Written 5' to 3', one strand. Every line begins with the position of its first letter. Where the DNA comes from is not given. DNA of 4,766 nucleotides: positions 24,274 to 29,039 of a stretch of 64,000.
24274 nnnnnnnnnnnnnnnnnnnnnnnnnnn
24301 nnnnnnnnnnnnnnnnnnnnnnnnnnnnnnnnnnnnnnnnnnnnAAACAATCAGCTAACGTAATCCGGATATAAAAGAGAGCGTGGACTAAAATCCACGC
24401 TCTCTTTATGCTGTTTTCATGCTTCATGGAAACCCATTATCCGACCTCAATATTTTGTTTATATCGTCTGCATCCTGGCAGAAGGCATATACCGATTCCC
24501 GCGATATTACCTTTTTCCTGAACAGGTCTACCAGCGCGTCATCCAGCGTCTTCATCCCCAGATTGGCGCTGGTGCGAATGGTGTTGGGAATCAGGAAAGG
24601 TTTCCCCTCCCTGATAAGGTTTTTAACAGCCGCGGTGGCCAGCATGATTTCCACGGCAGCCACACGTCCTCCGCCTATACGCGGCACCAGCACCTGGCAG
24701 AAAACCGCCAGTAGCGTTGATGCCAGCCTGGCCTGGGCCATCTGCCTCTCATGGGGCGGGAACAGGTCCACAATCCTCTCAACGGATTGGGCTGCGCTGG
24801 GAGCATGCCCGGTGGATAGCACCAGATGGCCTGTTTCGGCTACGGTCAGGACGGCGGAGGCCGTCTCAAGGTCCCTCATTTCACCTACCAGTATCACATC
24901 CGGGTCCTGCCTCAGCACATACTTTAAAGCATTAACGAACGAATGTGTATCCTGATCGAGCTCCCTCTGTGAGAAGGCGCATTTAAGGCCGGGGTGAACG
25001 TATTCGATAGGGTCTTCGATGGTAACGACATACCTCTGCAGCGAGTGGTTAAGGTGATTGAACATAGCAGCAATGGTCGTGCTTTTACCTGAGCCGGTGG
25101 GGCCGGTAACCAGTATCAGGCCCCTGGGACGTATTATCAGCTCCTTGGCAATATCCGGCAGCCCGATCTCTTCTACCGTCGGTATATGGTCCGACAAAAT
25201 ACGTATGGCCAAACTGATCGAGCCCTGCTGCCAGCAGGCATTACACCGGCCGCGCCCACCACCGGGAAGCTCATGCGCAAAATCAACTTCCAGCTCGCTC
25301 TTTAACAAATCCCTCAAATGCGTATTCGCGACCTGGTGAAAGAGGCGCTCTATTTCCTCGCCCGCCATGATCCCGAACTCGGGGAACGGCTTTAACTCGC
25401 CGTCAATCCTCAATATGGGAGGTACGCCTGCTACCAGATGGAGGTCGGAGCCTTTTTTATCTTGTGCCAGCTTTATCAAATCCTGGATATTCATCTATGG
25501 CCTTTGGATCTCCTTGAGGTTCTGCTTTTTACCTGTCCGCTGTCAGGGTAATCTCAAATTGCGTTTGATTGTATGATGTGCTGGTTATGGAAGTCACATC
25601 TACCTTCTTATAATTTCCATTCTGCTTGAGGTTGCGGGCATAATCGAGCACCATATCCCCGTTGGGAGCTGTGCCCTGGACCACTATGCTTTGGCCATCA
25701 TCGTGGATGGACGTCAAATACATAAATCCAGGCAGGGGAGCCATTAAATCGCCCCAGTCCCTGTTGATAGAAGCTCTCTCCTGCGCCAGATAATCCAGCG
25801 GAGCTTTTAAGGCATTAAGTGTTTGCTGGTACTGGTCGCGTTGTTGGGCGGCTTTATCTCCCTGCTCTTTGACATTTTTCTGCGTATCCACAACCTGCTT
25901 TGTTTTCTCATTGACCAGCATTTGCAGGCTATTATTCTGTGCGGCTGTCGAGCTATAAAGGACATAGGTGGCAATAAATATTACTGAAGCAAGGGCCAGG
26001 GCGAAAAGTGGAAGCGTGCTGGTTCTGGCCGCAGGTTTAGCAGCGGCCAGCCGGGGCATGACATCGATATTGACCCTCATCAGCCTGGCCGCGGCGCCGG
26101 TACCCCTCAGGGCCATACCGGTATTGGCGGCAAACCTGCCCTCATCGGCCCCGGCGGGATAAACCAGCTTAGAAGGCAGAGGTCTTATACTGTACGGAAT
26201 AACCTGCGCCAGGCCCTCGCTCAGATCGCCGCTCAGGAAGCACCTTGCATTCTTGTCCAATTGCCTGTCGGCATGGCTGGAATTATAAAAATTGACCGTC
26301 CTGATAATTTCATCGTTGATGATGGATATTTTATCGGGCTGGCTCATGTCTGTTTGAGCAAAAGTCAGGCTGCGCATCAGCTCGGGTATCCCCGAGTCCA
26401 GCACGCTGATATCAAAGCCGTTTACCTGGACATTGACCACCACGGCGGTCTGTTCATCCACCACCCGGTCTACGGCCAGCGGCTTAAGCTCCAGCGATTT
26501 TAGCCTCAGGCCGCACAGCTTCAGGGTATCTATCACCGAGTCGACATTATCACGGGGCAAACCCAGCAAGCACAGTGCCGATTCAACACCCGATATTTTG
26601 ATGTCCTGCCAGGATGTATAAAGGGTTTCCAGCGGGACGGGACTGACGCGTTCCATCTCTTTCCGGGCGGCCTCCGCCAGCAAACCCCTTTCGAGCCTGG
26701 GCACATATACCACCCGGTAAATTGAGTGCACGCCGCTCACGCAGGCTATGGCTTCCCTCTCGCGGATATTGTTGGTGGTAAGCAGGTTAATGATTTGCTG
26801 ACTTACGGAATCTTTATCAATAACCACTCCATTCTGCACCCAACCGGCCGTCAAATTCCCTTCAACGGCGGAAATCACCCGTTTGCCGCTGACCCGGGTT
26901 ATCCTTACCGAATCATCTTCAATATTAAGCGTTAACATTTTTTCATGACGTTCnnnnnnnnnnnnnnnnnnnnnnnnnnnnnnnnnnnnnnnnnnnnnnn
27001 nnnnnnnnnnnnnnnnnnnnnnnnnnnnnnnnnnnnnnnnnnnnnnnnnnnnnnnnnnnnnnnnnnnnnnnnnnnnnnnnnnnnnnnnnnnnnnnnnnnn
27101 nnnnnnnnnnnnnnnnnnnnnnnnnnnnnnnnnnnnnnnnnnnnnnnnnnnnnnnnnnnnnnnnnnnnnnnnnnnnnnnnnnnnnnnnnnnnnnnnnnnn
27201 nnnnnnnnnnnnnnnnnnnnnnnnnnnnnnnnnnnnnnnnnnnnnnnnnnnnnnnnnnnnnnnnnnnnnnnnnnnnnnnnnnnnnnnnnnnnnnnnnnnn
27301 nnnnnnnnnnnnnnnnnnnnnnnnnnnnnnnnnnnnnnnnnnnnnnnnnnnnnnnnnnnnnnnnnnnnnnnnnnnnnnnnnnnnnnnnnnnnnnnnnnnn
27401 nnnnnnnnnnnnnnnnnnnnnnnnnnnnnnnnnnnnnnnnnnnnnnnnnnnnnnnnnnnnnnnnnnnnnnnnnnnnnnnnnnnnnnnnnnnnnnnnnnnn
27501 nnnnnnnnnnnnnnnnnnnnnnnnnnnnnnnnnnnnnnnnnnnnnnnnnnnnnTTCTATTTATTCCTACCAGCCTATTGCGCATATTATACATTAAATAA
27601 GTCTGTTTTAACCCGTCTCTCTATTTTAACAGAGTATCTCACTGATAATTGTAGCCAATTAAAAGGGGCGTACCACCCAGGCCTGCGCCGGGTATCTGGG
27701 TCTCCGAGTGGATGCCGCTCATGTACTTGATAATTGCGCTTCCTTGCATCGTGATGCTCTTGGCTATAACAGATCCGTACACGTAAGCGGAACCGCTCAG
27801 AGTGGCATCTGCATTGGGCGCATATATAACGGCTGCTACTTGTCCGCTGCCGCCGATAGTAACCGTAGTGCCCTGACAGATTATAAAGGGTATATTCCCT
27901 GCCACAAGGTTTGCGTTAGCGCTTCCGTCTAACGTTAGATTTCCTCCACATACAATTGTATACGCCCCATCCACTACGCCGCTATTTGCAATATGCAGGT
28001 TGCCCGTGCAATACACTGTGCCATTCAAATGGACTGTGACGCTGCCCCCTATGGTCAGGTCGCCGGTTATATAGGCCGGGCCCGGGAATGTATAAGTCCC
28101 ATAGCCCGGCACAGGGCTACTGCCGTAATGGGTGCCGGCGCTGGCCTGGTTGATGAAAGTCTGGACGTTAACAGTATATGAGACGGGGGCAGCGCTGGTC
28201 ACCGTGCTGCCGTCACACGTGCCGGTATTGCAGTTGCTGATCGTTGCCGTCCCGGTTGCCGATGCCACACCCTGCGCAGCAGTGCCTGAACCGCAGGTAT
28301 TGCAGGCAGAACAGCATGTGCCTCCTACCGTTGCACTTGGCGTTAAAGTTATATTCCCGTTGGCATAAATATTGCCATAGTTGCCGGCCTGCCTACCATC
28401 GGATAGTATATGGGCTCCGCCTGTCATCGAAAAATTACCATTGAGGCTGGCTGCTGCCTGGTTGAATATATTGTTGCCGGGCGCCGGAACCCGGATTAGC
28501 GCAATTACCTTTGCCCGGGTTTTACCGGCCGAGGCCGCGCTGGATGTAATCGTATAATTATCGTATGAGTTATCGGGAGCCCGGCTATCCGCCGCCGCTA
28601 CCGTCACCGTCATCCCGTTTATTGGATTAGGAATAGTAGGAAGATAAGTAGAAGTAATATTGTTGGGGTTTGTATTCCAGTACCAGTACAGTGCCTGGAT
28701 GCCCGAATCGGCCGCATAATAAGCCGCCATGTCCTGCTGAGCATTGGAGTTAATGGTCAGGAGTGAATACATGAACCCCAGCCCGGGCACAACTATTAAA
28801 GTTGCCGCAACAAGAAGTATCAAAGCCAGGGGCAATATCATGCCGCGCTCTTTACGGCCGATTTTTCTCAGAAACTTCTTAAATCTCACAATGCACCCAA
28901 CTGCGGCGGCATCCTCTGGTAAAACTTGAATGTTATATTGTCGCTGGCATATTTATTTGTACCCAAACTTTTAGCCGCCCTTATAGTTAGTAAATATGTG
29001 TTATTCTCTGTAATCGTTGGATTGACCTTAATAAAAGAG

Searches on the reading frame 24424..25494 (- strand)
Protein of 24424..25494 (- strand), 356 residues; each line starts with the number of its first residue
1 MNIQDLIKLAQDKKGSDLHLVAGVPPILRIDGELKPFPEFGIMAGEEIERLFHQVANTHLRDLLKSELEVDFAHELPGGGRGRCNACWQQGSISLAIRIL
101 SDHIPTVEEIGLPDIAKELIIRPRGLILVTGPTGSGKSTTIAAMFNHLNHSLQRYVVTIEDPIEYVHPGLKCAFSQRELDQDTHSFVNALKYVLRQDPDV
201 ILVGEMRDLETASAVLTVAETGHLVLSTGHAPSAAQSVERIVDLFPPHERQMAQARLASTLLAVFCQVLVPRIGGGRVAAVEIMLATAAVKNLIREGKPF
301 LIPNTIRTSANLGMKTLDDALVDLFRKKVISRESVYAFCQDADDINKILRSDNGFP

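Call 7: search_protein_families(library=ncbifam, proteins=[window:24424-25494:-], max_evalue=0.00001)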
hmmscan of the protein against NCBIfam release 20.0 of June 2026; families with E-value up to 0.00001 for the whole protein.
window:24424-25494:- (356 aa): 17 families
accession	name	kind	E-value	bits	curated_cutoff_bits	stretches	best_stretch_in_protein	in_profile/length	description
TIGR01420.1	pilT_fam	subfamily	7.1e-121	403.6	319.1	1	3-342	2-341/343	PilT/PilU family type 4a pilus ATPase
TIGR02525.1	plasmid_TraJ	equivalog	7.4e-45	153.5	368.3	1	88-335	113-363/372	plasmid transfer ATPase TraJ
TIGR02533.1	type_II_gspE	equivalog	3.6e-41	141.3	630.25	1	117-273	236-382/486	type II secretion system ATPase GspE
TIGR02538.1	type_IV_pilB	equivalog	5.7e-39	134.2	675.65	1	117-270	309-452/564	type IV-A pilus assembly ATPase PilB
NF041000.1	ATPase_ComGA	equivalog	4.4e-38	130.8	300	1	92-271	93-266/267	competence type IV pilus ATPase ComGA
TIGR02524.1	dot_icm_DotB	equivalog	1.1e-36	126.8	463.3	1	86-336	94-350/358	Dot/Icm type IV secretion system ATPase DotB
NF007755.0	PRK10436.1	equivalog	1.6e-35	122.7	617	1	3-272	89-357/465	type II secretion system protein GspE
NF053534.1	T4PilAsmATPsTfpB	equivalog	2.2e-34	118.8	850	1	117-270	329-472/584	type IV pilus assembly ATPase TfpB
NF058587.1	archaellum_moto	equivalog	6.2e-15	54.9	550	1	127-241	278-393/527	archaellum flagellar ATPase motor FlaI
TIGR02788.1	VirB11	equivalog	2.6e-14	53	249.95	1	120-265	140-288/308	P-type DNA transfer ATPase VirB11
TIGR02782.1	TrbB_P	equivalog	1.3e-13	50.9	304.55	1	121-264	133-275/303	P-type conjugative transfer ATPase TrbB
NF010425.0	PRK13851.1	equivalog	1.2e-11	44.1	461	1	122-289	160-330/344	type IV secretion system protein VirB11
NF010469.0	PRK13894.1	subfamily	1.1e-10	41.3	508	1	120-254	145-277/320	conjugal transfer ATPase TrbB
TIGR03819.1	heli_sec_ATPase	hypoth_equivalog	1.5e-10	40.8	373.15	1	119-260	173-318/340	TadA family conjugal transfer-associated ATPase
NF053672.1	bindosome_BasE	exception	1.8e-10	40.2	1000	1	126-248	272-395/512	bindosome assembly system ATPase subunit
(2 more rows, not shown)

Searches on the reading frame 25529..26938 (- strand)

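Call 7: search_protein_families(library=ncbifam, proteins=[window:25529-26938:-], max_evalue=0.00001)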
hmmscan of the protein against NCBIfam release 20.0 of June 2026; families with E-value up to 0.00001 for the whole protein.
window:25529-26938:- (469 aa): 2 families
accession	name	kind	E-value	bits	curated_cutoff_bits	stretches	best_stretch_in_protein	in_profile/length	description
TIGR01175.1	pilM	subfamily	2e-16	59.9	133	1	6-199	10-224/348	type IV pilus assembly protein PilM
NF045709.1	Amuc_1101_fam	equivalog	1.6e-08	33.8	650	0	274-389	344-448/608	Amuc_1101 family PilM-like pilus complex protein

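Call 68: search_protein_families(library=pfam, proteins=[window:25529-26938:-], max_evalue=0.001)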
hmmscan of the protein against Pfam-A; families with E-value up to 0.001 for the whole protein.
window:25529-26938:- (469 aa): 2 families
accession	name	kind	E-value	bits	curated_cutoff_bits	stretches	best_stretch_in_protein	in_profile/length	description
PF05137.18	PilN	-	3.5e-08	33.8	22.8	1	402-466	10-77/78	Fimbrial assembly protein (PilN)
PF11104.14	PilM_2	-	0.00083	18.8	27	0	23-170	25-176/340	Type IV pilus assembly protein PilM;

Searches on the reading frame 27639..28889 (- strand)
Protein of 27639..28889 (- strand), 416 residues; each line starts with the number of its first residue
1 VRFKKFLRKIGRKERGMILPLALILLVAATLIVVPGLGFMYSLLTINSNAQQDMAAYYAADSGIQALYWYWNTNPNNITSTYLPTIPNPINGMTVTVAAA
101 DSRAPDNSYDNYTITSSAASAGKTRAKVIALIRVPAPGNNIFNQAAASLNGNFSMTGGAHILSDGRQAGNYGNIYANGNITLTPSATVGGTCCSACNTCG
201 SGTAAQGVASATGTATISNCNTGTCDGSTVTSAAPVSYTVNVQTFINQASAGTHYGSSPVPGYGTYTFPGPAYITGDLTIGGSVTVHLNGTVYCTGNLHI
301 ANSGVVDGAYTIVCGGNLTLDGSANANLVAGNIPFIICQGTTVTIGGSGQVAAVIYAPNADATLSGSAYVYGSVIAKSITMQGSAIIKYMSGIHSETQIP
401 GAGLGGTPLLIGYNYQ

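Call 7: search_protein_families(library=ncbifam, proteins=[window:27639-28889:-], max_evalue=0.00001)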
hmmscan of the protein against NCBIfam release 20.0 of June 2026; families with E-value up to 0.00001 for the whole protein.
window:27639-28889:- (416 aa): 0 families

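Call 41: search_protein_families(library=pfam, proteins=[window:27639-28889:-], max_evalue=1)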
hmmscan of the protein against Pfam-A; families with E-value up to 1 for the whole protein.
window:27639-28889:- (416 aa): 5 families
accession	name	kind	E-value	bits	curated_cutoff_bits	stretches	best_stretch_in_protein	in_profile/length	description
PF23981.1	DUF7305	-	1.5e-12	48.2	27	1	242-389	22-178/185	Domain of unknown function (DUF7305)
PF04519.19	Bactofilin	-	5.2e-06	27.1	27.9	2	273-330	8-64/98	Polymer-forming cytoskeletal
PF20597.4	pAdhesive_15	-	4.1e-05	24.1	23.8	1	150-384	30-250/254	Putative Ice-binding-like adhesive domain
PF10833.13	DUF2572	-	0.17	11.9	23.8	1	285-323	152-188/219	Protein of unknown function (DUF2572)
PF13517.12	FG-GAP_3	-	0.5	11.4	26.9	0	62-101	15-50/61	FG-GAP-like repeat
